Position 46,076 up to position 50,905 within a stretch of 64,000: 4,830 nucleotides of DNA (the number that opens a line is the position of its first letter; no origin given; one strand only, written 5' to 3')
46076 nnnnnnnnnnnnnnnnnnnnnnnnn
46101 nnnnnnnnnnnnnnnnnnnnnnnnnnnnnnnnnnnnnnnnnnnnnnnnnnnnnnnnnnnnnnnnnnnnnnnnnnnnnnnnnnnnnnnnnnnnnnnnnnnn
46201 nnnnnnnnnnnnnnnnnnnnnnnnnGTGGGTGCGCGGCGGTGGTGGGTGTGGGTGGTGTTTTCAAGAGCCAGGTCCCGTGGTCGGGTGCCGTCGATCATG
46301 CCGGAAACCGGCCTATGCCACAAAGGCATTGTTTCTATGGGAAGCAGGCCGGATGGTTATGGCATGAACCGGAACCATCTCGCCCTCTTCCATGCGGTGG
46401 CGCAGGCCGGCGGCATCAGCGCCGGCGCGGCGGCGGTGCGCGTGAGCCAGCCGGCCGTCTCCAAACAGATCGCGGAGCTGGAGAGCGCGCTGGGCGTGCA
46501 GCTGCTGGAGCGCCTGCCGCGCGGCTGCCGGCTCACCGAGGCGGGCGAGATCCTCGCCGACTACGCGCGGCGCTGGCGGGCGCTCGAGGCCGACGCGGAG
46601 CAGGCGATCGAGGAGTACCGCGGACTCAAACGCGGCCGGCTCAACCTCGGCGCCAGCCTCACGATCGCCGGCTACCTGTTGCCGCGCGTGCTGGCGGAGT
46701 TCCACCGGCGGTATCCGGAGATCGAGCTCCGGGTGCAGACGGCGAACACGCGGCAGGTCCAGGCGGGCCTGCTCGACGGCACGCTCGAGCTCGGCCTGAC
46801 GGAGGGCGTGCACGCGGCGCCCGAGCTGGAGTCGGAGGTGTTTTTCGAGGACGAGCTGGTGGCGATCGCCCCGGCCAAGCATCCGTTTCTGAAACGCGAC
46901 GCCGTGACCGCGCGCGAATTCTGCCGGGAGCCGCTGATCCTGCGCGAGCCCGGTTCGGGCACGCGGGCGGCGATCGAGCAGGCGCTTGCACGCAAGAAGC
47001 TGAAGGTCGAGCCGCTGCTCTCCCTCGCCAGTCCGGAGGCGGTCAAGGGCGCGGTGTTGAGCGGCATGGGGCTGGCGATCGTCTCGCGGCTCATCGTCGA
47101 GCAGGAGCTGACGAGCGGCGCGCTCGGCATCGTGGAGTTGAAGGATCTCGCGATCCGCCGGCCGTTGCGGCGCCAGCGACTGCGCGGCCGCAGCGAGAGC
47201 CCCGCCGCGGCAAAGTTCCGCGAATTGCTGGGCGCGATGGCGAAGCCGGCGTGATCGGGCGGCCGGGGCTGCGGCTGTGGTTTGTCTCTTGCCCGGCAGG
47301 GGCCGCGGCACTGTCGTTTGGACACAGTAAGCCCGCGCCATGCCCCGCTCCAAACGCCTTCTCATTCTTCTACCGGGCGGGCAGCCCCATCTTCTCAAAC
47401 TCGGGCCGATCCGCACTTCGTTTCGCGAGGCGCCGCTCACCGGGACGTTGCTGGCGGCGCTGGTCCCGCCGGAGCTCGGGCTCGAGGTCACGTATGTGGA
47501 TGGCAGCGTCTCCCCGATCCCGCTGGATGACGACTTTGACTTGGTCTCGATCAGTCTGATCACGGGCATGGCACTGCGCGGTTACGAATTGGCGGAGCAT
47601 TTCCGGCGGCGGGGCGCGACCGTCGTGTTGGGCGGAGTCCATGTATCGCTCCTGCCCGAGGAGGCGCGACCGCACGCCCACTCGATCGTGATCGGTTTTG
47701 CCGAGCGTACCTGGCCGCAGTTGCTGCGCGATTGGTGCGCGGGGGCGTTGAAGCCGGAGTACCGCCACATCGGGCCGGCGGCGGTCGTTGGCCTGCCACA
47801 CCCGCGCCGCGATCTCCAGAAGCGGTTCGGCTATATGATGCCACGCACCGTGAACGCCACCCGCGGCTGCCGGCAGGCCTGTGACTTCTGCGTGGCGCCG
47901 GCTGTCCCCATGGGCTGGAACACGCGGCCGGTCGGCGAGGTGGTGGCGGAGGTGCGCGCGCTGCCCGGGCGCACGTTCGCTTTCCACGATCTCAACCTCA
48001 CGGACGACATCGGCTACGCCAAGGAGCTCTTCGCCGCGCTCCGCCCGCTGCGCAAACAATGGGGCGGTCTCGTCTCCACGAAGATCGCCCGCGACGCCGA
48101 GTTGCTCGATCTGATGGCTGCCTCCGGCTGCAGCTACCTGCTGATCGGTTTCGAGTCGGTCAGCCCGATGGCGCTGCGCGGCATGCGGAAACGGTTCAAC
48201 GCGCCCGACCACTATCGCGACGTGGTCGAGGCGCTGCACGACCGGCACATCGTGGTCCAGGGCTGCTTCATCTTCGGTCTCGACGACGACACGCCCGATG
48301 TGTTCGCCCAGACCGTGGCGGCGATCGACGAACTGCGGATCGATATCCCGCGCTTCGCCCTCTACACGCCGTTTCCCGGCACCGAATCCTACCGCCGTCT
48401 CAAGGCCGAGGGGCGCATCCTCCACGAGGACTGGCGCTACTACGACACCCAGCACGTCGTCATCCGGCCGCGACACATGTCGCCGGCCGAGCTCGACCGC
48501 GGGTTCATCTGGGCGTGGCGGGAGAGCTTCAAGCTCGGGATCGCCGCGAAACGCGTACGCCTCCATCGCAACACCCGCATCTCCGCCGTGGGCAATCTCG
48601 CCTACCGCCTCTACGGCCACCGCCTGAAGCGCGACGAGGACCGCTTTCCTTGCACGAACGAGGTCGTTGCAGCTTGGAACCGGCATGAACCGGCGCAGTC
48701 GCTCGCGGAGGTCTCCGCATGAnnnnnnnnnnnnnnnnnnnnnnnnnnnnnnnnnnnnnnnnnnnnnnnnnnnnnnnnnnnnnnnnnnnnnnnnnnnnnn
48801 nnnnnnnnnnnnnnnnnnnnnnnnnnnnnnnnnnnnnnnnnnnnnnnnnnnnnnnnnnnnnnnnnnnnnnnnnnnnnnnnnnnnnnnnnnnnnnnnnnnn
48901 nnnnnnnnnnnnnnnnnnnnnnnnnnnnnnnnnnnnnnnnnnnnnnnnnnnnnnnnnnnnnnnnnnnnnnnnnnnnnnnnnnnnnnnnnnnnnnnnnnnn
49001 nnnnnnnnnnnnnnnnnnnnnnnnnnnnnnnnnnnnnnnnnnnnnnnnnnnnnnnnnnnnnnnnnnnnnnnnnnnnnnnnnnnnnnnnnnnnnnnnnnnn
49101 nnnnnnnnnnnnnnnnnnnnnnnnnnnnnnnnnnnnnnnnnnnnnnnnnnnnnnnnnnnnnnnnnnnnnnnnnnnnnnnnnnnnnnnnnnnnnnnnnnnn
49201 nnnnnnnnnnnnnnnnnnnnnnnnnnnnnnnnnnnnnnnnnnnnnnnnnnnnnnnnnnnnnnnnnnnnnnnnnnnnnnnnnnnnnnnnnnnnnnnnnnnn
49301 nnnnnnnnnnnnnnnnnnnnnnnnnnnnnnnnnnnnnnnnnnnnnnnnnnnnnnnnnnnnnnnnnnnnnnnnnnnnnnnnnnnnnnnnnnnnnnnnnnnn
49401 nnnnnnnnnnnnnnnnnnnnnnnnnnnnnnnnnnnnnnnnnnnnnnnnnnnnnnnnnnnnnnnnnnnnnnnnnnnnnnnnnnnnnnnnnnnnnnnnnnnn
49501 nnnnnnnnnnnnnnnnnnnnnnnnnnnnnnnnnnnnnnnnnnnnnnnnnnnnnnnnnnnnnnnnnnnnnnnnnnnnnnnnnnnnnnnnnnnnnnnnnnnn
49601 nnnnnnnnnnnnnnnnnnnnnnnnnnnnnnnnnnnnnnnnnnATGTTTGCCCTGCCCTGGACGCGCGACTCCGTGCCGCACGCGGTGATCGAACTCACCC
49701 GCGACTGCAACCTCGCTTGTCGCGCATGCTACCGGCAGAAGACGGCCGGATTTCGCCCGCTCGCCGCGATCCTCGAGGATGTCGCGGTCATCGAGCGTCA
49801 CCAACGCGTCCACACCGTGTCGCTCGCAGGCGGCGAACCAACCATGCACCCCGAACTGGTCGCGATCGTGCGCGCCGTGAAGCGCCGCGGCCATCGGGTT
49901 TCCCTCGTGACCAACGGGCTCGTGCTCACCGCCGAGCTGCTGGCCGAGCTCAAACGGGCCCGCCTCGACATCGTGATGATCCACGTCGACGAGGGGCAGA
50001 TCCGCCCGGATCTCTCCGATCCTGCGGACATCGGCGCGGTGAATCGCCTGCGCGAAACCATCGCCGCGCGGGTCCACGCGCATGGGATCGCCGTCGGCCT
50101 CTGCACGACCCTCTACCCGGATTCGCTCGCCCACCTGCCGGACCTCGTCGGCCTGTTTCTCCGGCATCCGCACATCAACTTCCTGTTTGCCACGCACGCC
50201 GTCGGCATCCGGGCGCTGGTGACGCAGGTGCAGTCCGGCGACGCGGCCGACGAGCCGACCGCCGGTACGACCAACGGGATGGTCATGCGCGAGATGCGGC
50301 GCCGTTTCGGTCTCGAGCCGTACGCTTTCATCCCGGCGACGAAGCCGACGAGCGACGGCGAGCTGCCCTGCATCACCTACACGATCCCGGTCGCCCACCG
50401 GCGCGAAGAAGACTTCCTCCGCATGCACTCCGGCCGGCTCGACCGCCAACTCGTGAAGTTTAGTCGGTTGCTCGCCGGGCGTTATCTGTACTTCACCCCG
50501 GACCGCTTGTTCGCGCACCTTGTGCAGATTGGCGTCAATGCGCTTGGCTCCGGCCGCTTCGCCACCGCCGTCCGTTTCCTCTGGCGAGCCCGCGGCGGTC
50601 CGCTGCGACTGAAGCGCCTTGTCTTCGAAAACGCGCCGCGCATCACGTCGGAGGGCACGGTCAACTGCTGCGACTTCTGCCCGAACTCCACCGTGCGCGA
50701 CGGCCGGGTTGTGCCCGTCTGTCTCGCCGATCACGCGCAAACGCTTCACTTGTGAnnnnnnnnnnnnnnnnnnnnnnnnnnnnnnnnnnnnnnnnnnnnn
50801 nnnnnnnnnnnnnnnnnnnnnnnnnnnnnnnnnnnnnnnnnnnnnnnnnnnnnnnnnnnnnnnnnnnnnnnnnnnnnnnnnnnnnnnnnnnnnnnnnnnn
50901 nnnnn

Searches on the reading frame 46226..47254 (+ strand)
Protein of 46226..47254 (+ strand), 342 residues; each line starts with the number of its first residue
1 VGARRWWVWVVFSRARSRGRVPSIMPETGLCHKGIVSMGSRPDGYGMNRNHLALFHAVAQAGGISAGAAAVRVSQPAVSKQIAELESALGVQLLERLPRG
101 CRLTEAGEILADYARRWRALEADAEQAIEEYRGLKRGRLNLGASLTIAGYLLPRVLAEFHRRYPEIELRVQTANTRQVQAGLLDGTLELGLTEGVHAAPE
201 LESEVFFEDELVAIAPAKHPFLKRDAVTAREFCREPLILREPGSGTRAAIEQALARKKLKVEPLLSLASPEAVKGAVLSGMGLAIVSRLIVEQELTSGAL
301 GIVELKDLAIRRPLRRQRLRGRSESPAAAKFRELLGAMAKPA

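Call 61: search_protein_families(library=pfam, proteins=[window:46226-47254:+], max_evalue=0.00001)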
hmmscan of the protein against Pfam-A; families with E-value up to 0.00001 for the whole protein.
window:46226-47254:+ (342 aa): 2 families
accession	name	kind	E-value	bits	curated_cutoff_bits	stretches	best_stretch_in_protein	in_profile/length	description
PF03466.25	LysR_substrate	-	1.4e-53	181.9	28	1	133-337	2-206/209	LysR substrate binding domain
PF00126.33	HTH_1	-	3.7e-20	72.1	26.6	1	50-108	2-60/60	Bacterial regulatory helix-turn-helix protein, lysR family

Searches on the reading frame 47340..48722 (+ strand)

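Call 61: search_protein_families(library=pfam, proteins=[window:47340-48722:+], max_evalue=0.00001)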
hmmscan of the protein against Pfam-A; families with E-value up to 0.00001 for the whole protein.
window:47340-48722:+ (460 aa): 2 families
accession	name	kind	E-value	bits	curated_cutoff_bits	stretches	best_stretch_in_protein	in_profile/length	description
PF04055.27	Radical_SAM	-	6.1e-13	49.7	29.5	1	171-326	1-163/166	Radical SAM superfamily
PF02310.24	B12-binding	-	4.2e-06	27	32.1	0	47-128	28-120/121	B12 binding domain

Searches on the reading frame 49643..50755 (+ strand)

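Call 61: search_protein_families(library=pfam, proteins=[window:49643-50755:+], max_evalue=0.00001)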
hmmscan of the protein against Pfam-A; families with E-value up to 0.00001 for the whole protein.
window:49643-50755:+ (370 aa): 3 families
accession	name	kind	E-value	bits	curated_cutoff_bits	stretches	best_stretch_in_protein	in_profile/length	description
PF04055.27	Radical_SAM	-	4.6e-20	72.9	29.5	1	16-150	1-142/166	Radical SAM superfamily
PF13353.11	Fer4_12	-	4.9e-06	27.3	22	1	20-116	13-114/137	4Fe-4S single cluster domain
PF12710.13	HAD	-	5.3e-06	27.4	27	1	42-146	63-169/189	haloacid dehalogenase-like hydrolase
